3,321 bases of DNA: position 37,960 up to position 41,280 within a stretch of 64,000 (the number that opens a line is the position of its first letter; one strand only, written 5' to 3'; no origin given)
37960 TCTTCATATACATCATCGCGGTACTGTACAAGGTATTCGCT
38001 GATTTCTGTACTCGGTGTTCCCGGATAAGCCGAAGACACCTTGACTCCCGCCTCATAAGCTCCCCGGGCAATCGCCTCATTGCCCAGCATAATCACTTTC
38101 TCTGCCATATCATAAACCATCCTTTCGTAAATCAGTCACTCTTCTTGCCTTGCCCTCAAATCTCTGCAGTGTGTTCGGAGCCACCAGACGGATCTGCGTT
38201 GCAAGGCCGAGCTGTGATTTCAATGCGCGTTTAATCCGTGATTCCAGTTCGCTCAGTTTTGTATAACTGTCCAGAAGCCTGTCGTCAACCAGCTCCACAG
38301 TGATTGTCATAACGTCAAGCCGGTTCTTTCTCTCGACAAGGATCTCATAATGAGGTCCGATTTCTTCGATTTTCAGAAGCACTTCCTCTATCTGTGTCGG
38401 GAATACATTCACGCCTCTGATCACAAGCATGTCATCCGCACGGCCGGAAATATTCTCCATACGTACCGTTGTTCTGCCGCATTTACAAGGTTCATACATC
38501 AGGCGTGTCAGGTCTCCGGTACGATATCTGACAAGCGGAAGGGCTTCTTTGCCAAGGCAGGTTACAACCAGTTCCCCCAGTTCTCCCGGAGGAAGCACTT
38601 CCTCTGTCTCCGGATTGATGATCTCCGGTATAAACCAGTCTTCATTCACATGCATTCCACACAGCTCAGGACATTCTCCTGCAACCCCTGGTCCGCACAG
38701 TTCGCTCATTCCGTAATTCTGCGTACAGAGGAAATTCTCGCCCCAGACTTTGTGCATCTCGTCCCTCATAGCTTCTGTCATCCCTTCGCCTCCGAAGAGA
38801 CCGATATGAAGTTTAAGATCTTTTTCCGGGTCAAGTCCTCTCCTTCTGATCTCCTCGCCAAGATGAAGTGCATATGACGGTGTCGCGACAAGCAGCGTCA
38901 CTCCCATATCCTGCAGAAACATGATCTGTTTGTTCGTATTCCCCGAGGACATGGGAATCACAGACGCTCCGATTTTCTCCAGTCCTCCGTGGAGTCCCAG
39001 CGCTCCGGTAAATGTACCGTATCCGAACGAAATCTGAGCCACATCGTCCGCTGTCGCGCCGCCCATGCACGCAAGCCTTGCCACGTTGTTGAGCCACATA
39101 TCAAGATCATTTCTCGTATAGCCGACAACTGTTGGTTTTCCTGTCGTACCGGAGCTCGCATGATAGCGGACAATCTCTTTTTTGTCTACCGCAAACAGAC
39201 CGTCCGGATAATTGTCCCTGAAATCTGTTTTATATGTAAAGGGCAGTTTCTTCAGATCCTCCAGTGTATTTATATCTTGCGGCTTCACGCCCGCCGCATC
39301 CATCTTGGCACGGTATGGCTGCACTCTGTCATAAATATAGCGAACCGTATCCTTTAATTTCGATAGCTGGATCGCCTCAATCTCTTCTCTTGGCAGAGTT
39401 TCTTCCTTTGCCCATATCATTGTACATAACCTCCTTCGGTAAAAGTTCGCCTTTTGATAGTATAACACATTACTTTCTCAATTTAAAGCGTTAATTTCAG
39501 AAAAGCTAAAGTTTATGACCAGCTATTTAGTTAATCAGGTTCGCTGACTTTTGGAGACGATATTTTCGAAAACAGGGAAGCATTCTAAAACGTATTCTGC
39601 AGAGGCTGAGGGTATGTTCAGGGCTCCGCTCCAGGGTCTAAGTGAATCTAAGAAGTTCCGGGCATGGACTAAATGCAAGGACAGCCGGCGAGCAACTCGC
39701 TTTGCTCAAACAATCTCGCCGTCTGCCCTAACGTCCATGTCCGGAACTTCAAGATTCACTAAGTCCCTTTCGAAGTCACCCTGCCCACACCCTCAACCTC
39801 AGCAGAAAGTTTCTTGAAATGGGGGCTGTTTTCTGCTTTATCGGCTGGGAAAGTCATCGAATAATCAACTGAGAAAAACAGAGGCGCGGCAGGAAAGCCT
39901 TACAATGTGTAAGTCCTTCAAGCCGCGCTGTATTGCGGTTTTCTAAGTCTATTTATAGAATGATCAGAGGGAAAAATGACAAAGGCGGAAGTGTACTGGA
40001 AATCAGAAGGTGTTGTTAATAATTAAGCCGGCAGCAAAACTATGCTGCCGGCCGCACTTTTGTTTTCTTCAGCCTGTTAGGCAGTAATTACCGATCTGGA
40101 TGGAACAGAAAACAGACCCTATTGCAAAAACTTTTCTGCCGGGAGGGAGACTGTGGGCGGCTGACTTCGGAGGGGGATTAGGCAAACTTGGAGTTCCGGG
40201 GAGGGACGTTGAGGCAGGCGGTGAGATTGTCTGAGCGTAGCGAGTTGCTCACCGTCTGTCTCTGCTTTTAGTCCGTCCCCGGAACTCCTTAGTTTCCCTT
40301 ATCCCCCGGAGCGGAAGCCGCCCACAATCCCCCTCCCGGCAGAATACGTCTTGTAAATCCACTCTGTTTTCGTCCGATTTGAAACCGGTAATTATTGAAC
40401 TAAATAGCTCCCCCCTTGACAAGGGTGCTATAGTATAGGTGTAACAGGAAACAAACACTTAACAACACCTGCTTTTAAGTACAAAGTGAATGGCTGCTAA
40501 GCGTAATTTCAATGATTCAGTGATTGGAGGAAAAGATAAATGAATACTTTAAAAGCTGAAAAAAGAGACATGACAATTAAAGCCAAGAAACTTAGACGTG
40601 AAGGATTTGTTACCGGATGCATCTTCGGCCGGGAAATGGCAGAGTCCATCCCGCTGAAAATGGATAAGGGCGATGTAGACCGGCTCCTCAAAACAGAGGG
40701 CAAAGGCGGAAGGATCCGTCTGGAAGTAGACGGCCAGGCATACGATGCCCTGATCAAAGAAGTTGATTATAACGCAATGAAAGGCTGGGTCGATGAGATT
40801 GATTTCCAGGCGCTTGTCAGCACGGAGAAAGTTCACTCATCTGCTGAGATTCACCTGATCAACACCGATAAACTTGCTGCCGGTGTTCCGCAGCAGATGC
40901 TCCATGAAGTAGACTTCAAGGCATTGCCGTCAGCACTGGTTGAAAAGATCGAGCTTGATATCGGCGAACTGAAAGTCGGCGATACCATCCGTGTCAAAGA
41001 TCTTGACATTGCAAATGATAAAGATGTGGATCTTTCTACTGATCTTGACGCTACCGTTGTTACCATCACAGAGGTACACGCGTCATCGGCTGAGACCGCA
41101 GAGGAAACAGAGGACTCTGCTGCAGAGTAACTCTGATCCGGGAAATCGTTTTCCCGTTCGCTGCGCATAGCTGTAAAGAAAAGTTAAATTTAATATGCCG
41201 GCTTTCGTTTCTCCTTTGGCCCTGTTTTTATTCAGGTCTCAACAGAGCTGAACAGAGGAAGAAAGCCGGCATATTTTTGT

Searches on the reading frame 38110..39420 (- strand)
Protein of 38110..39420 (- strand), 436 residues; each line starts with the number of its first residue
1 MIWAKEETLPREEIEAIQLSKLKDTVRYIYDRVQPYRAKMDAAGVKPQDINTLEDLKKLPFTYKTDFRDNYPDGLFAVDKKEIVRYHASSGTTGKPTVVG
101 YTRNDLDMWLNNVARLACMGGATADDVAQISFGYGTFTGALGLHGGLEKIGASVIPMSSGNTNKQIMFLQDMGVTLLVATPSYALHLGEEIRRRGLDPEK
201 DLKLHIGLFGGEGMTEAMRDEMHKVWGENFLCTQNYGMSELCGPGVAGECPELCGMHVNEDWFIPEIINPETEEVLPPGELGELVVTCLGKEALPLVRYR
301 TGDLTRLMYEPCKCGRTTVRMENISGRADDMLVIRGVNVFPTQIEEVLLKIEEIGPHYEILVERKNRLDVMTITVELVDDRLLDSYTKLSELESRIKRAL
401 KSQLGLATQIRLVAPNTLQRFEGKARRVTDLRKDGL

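Call 38: find_encoding_contigs(protein=window:38110-39420:-, flank=4000, max_places=10)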
Protein window:38110-39420:- (436 aa): 23 contigs read that carry it; 9 places shown.
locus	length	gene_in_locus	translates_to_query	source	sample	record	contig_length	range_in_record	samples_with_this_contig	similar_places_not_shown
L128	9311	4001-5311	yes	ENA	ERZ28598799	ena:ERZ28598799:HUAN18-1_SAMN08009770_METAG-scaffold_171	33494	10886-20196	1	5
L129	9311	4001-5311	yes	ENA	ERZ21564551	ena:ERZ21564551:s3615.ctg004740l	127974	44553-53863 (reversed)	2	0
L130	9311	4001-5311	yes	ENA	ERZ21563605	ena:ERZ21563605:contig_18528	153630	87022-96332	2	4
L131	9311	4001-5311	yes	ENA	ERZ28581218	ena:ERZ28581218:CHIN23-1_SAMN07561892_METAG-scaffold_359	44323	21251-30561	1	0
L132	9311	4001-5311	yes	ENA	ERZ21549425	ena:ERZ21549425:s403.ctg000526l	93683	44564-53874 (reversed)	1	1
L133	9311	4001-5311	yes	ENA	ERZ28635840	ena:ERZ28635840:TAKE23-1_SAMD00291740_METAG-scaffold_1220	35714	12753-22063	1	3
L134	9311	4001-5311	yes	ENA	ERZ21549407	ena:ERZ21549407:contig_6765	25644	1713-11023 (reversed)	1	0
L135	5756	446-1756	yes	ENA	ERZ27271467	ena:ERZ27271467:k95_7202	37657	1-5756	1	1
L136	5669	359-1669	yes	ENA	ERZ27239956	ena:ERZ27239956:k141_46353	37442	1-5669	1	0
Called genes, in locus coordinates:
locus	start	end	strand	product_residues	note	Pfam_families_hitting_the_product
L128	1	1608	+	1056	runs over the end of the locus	PF00929:RNase_T, PF13482:RNase_H_2 (faint), PF16473:Rv2179c-like (faint), PF02811:PHP, PF07733:DNA_pol3_alpha, PF17657:DNA_pol3_finger, PF14579:HHH_6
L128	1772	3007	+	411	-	PF00464:SHMT, PF00155:Aminotran_1_2, PF01212:Beta_elim_lyase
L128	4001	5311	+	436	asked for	PF00501:AMP-binding, PF14535:AMP-binding_C_2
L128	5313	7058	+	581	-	PF01855:POR_N, PF02775:TPP_enzyme_C, PF13237:Fer4_10 (faint), PF00037:Fer4 (weak)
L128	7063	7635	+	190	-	PF01558:POR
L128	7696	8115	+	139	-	PF01842:ACT, PF13291:ACT_4 (faint), PF13840:ACT_7 (faint), PF19571:ACT_8, PF22468:ACT_9 (faint), PF22629:ACT_AHAS_ss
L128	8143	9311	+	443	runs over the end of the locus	PF00501:AMP-binding, PF14535:AMP-binding_C_2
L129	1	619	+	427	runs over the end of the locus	PF07733:DNA_pol3_alpha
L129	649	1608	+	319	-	PF17657:DNA_pol3_finger, PF14579:HHH_6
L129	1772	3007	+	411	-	PF00464:SHMT, PF00155:Aminotran_1_2, PF01212:Beta_elim_lyase (weak)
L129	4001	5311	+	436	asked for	PF00501:AMP-binding, PF14535:AMP-binding_C_2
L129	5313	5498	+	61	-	-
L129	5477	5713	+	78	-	-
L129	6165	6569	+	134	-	-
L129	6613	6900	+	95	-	-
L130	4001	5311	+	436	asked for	PF00501:AMP-binding, PF14535:AMP-binding_C_2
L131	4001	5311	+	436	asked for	PF00501:AMP-binding, PF14535:AMP-binding_C_2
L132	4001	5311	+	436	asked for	PF00501:AMP-binding, PF14535:AMP-binding_C_2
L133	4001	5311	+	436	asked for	PF00501:AMP-binding, PF14535:AMP-binding_C_2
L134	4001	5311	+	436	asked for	PF00501:AMP-binding, PF14535:AMP-binding_C_2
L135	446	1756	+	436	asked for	PF00501:AMP-binding, PF14535:AMP-binding_C_2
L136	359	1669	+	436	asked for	PF00501:AMP-binding, PF14535:AMP-binding_C_2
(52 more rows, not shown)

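Call 80: find_homologous_proteins(query=window:38110-39420:-, max_evalue=1e-150)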
Query window:38110-39420:- (436 aa): 5188 proteins with E <= 1e-150 among 8000 candidates; the best 120 are listed.
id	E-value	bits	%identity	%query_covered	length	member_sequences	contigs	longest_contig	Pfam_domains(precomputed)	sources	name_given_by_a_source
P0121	2.5e-279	944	93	100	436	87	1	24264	PF00501.35,PF14535.13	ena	-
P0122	9.8e-273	923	91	100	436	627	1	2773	PF00501.35,PF14535.13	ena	-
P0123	1.2e-271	919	91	100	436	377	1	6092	PF00501.35,PF14535.13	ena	-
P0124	2.2e-270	915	90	100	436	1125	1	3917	PF00501.35,PF14535.13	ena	-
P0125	6.7e-270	913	90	100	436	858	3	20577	PF00501.35,PF14535.13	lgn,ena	-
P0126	4.6e-265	897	89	100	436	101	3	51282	PF00501.35,PF14535.13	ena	-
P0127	2.1e-263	892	88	100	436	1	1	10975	PF00501.35,PF14535.13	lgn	-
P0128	2.1e-263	892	89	100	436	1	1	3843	PF00501.35,PF14535.13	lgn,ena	-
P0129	5.6e-263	891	88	100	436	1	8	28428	PF00501.35,PF14535.13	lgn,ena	-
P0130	7.7e-263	890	88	100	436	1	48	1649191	PF00501.35,PF14535.13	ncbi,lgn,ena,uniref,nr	uniref:phenylacetate--CoA ligase family protein n=1 Tax=Lachnoclostridium phocaeense TaxID=1871021 R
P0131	1.1e-262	890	88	100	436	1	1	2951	PF00501.35,PF14535.13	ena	-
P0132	1.1e-262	890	88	100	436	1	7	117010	PF00501.35,PF14535.13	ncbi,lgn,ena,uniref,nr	ncbi:phenylacetate--CoA ligase family protein [Lachnoclostridium phocaeense]|uniref:phenylacetate--C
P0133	1.4e-262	889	88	100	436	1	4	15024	PF00501.35,PF14535.13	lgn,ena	-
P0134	1.9e-262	889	88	100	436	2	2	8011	PF00501.35,PF14535.13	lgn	-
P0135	2.0e-262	889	88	100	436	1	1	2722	PF00501.35,PF14535.13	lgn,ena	-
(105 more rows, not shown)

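Call 81: find_encoding_contigs(protein=P0121, flank=2500, max_places=3)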
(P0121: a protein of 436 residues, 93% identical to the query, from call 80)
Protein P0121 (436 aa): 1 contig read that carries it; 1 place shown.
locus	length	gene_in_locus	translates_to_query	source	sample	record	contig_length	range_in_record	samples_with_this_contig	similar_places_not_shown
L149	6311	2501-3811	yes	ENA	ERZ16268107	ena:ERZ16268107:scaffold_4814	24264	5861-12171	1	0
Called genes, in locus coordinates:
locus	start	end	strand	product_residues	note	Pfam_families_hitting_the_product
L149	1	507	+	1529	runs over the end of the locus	PF14480:DNA_pol3_a_NI, PF11490:DNA_pol3_a_NII (weak), PF01336:tRNA_anti-codon (weak), PF02811:PHP, PF00929:RNase_T, PF07733:DNA_pol3_alpha, PF17657:DNA_pol3_finger, PF14579:HHH_6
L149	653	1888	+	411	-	PF00464:SHMT, PF00155:Aminotran_1_2, PF01212:Beta_elim_lyase (weak)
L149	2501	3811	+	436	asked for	PF00501:AMP-binding, PF14535:AMP-binding_C_2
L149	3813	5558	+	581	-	PF01855:POR_N, PF02775:TPP_enzyme_C, PF14697:Fer4_21 (faint), PF00037:Fer4 (weak)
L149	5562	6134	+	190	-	PF01558:POR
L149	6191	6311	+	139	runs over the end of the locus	PF01842:ACT, PF13291:ACT_4 (faint), PF13840:ACT_7 (faint), PF19571:ACT_8, PF22468:ACT_9 (faint), PF22629:ACT_AHAS_ss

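Call 82: find_encoding_contigs(protein=P0126, flank=2500, max_places=3)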
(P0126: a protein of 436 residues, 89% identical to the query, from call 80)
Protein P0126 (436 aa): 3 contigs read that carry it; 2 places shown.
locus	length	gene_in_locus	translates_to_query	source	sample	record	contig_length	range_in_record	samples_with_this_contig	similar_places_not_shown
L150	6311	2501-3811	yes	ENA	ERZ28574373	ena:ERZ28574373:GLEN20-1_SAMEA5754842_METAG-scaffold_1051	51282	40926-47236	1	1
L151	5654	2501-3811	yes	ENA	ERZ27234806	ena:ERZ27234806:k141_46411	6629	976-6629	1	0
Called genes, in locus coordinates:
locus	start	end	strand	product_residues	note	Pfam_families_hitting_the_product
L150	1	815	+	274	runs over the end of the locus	PF18937:DUF5685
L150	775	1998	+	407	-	PF00012:HSP70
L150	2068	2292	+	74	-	-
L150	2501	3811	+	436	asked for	PF00501:AMP-binding, PF14535:AMP-binding_C_2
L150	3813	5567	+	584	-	PF01855:POR_N, PF02775:TPP_enzyme_C, PF13237:Fer4_10 (weak), PF00037:Fer4 (weak)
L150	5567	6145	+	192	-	PF01558:POR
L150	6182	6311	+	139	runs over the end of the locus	PF01842:ACT (weak), PF13291:ACT_4 (faint), PF13840:ACT_7 (faint), PF19571:ACT_8, PF22629:ACT_AHAS_ss (weak), PF01842:ACT (weak)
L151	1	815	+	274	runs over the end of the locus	PF18937:DUF5685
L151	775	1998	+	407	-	PF00012:HSP70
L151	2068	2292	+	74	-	-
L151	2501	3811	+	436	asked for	PF00501:AMP-binding, PF14535:AMP-binding_C_2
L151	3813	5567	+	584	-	PF01855:POR_N, PF02775:TPP_enzyme_C, PF13237:Fer4_10 (weak), PF00037:Fer4 (weak)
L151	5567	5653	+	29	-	?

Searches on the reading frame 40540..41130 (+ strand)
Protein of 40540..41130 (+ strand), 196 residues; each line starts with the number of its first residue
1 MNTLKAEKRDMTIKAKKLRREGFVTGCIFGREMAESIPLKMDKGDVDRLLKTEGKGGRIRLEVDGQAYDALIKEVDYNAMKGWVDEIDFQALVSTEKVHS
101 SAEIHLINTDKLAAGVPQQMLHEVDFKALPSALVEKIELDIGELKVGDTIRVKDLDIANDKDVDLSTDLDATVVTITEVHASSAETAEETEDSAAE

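Call 11: find_encoding_contigs(protein=window:40540-41130:+, flank=6000, max_places=10)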
Protein window:40540-41130:+ (196 aa): 23 contigs read that carry it; 10 places shown.
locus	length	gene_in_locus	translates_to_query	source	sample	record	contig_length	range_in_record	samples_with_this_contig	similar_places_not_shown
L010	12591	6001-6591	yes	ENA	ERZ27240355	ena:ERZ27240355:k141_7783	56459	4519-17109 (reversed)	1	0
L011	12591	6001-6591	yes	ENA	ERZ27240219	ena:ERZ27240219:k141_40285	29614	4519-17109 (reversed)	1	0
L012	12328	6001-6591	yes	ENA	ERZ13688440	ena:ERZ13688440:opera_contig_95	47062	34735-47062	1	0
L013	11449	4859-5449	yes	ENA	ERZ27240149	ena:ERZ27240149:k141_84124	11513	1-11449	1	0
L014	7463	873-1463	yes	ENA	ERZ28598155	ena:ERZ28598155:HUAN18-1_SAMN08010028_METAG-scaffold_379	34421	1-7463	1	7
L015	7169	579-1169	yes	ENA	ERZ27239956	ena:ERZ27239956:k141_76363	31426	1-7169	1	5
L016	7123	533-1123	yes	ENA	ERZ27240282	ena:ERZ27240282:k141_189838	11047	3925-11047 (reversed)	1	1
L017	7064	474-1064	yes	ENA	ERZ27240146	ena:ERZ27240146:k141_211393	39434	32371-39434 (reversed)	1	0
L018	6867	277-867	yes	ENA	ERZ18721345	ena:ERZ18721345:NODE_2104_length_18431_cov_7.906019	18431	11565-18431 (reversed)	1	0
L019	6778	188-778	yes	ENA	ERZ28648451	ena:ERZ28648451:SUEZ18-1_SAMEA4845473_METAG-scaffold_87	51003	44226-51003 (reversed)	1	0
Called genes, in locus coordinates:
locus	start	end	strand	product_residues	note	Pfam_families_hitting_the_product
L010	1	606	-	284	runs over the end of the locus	PF02749:QRPTase_N, PF01729:QRPTase_C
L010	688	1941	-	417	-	PF00890:FAD_binding_2, PF01266:DAO (weak), PF03486:HI0933_like (faint)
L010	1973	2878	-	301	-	PF02445:NadA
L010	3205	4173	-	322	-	PF01936:NYN, PF12872:OST-HTH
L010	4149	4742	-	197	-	PF00149:Metallophos, PF12850:Metallophos_2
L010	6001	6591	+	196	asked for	PF01386:Ribosomal_L25p, PF14693:Ribosomal_TL5_C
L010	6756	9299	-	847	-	-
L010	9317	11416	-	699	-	PF03176:MMPL, PF00873:ACR_tran (weak)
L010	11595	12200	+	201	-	PF00440:TetR_N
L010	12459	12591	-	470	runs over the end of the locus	PF00232:Glyco_hydro_1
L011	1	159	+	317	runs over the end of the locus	PF04397:LytTR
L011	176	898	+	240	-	-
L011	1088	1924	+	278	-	PF00005:ABC_tran, PF13304:AAA_21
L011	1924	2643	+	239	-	PF01061:ABC2_membrane, PF12698:ABC2_membrane_3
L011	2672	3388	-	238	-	PF01061:ABC2_membrane, PF12698:ABC2_membrane_3 (weak)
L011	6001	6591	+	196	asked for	PF01386:Ribosomal_L25p, PF14693:Ribosomal_TL5_C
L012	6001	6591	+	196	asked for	PF01386:Ribosomal_L25p, PF14693:Ribosomal_TL5_C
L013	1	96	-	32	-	?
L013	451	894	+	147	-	PF00011:HSP20, PF17886:ArsA_HSP20 (faint)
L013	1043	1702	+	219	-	PF19700:DUF6198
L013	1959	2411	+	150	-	PF00011:HSP20, PF17886:ArsA_HSP20 (weak)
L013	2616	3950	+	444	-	PF01554:MatE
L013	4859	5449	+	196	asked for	PF01386:Ribosomal_L25p, PF14693:Ribosomal_TL5_C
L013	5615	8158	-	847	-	-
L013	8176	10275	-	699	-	PF03176:MMPL, PF00873:ACR_tran (weak)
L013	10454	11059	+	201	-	PF00440:TetR_N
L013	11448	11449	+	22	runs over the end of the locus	?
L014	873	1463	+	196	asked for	PF01386:Ribosomal_L25p, PF14693:Ribosomal_TL5_C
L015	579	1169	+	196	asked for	PF01386:Ribosomal_L25p, PF14693:Ribosomal_TL5_C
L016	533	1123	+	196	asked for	PF01386:Ribosomal_L25p, PF14693:Ribosomal_TL5_C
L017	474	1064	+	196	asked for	PF01386:Ribosomal_L25p, PF14693:Ribosomal_TL5_C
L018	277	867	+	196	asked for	PF01386:Ribosomal_L25p, PF14693:Ribosomal_TL5_C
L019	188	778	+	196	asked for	PF01386:Ribosomal_L25p, PF14693:Ribosomal_TL5_C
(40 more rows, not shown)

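Call 68: find_homologous_proteins(query=window:40540-41127:+, max_evalue=1e-40)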
Query window:40540-41127:+ (196 aa): 3850 proteins with E <= 1e-40 among 4368 candidates; the best 120 are listed.
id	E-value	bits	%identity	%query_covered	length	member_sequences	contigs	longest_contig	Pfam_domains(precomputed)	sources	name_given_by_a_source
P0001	1.7e-118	411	100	100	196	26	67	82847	PF14693.12,PF01386.25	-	-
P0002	2.2e-112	391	96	100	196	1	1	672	PF14693.12,PF01386.25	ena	-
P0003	9.3e-110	382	92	100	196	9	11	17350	PF14693.12,PF01386.25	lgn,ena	-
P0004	5.5e-104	363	90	94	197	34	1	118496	PF14693.12,PF01386.25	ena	-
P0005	8.2e-104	363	90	94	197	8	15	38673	PF14693.12,PF01386.25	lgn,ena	-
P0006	2.2e-102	358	89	91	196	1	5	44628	PF14693.12,PF01386.25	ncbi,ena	-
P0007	3.2e-102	358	91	93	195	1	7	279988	PF14693.12,PF01386.25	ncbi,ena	-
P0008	1.7e-100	352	89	95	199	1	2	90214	PF14693.12,PF01386.25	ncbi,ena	-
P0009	8.1e-100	350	88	95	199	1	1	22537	PF14693.12,PF01386.25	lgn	-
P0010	1.5e-99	349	89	91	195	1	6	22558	PF14693.12,PF01386.25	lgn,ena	-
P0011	3.1e-99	348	88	90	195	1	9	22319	PF14693.12,PF01386.25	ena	-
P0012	3.8e-99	348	88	92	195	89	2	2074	PF14693.12,PF01386.25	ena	-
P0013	4.3e-99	348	88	93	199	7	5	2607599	PF14693.12,PF01386.25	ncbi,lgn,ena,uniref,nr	ncbi:50S ribosomal protein L25 [Clostridium sp. Marseille-P3244]|uniref:50S ribosomal protein L25 n=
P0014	5.1e-99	347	89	86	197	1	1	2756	PF14693.12,PF01386.25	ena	-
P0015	6.6e-99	347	89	86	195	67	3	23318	PF14693.12,PF01386.25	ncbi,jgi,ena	-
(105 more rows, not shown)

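Call 69: find_encoding_contigs(protein=P0003, flank=3000, max_places=5)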
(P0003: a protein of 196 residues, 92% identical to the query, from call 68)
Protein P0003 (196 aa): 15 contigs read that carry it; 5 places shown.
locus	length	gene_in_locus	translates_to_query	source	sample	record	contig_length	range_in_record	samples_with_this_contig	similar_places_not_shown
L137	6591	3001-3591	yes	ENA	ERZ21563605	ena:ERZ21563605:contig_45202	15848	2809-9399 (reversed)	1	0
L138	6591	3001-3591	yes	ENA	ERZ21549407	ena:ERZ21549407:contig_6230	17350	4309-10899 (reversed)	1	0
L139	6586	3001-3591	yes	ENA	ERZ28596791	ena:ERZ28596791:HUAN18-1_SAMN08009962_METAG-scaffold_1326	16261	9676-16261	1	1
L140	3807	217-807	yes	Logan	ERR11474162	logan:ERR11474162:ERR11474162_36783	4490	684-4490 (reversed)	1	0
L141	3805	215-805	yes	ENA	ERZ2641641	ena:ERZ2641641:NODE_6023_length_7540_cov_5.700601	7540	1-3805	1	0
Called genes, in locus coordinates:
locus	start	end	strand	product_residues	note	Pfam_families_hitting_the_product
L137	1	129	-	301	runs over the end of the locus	PF02445:NadA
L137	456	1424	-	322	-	PF01936:NYN, PF12872:OST-HTH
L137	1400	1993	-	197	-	PF00149:Metallophos, PF12850:Metallophos_2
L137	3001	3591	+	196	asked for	PF01386:Ribosomal_L25p, PF14693:Ribosomal_TL5_C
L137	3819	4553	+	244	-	PF00392:GntR, PF07702:UTRA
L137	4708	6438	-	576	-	PF03200:Glyco_hydro_63 (faint), PF22422:MGH1-like_GH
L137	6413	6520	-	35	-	-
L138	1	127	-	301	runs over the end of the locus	PF02445:NadA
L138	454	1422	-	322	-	PF01936:NYN, PF12872:OST-HTH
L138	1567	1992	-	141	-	PF00149:Metallophos, PF12850:Metallophos_2 (weak)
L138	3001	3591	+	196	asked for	PF01386:Ribosomal_L25p, PF14693:Ribosomal_TL5_C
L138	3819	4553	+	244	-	PF00392:GntR, PF07702:UTRA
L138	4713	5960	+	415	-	PF00872:Transposase_mut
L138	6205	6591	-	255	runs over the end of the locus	PF03200:Glyco_hydro_63 (faint), PF22422:MGH1-like_GH, PF01204:Trehalase (faint)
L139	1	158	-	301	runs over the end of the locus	PF02445:NadA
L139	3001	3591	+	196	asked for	PF01386:Ribosomal_L25p, PF14693:Ribosomal_TL5_C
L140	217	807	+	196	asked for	PF01386:Ribosomal_L25p, PF14693:Ribosomal_TL5_C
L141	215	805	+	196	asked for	PF01386:Ribosomal_L25p, PF14693:Ribosomal_TL5_C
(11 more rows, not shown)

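Call 70: find_encoding_contigs(protein=P0007, flank=3000, max_places=4)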
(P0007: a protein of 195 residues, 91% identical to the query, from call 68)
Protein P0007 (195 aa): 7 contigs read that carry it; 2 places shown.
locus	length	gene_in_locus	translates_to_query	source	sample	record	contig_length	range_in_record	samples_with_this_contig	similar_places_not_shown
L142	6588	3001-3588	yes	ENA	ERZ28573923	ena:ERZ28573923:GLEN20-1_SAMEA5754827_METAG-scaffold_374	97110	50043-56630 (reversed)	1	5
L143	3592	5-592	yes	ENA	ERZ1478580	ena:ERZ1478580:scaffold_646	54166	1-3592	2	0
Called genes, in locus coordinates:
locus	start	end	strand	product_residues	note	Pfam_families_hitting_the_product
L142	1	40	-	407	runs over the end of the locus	PF00890:FAD_binding_2, PF01266:DAO (weak), PF03486:HI0933_like (faint), PF07992:Pyr_redox_2 (faint)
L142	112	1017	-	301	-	PF02445:NadA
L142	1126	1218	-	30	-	-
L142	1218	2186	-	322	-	PF01936:NYN, PF12872:OST-HTH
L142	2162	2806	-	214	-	PF00149:Metallophos, PF12850:Metallophos_2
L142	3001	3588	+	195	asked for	PF01386:Ribosomal_L25p, PF14693:Ribosomal_TL5_C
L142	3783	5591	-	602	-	PF02690:Na_Pi_cotrans, PF01895:PhoU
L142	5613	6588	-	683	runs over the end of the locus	PF02903:Alpha-amylase_N, PF22026:Alpha-amylase_C_2 (faint), PF00128:Alpha-amylase, PF16657:Malt_amylase_C (weak)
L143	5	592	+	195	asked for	PF01386:Ribosomal_L25p, PF14693:Ribosomal_TL5_C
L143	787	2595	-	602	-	PF02690:Na_Pi_cotrans, PF01895:PhoU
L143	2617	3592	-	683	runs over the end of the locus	PF02903:Alpha-amylase_N, PF22026:Alpha-amylase_C_2 (faint), PF00128:Alpha-amylase, PF16657:Malt_amylase_C (weak)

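Call 71: find_encoding_contigs(protein=P0005, flank=3000, max_places=5)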
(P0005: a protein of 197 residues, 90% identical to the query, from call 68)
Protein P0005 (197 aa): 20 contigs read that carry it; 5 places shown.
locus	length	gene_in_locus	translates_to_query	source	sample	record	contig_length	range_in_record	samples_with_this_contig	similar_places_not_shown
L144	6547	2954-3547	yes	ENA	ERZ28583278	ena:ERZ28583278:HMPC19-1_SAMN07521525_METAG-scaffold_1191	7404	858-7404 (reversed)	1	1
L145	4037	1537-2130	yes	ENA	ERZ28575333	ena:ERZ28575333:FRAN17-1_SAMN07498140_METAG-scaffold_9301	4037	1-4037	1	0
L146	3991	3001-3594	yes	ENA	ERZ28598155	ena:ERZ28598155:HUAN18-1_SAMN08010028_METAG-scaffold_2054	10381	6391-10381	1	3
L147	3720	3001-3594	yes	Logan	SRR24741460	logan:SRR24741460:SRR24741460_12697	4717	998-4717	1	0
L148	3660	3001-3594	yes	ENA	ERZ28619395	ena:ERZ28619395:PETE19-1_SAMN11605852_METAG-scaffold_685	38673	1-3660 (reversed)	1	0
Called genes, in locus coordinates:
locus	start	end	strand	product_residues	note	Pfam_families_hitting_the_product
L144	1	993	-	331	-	?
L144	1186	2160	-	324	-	PF01936:NYN, PF12872:OST-HTH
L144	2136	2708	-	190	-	PF00149:Metallophos, PF12850:Metallophos_2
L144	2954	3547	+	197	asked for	PF01386:Ribosomal_L25p, PF14693:Ribosomal_TL5_C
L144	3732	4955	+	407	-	PF14487:DarT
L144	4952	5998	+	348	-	PF01661:Macro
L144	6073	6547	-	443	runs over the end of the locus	?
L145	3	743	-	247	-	?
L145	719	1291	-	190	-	PF00149:Metallophos, PF12850:Metallophos_2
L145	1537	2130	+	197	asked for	PF01386:Ribosomal_L25p, PF14693:Ribosomal_TL5_C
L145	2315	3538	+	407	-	PF14487:DarT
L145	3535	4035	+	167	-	?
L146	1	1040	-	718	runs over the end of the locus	PF02445:NadA, PF00890:FAD_binding_2, PF03486:HI0933_like (weak), PF07992:Pyr_redox_2 (faint)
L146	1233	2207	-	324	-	PF01936:NYN, PF12872:OST-HTH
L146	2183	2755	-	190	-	PF00149:Metallophos, PF12850:Metallophos_2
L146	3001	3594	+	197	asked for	PF01386:Ribosomal_L25p, PF14693:Ribosomal_TL5_C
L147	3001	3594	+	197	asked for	PF01386:Ribosomal_L25p, PF14693:Ribosomal_TL5_C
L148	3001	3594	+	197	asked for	PF01386:Ribosomal_L25p, PF14693:Ribosomal_TL5_C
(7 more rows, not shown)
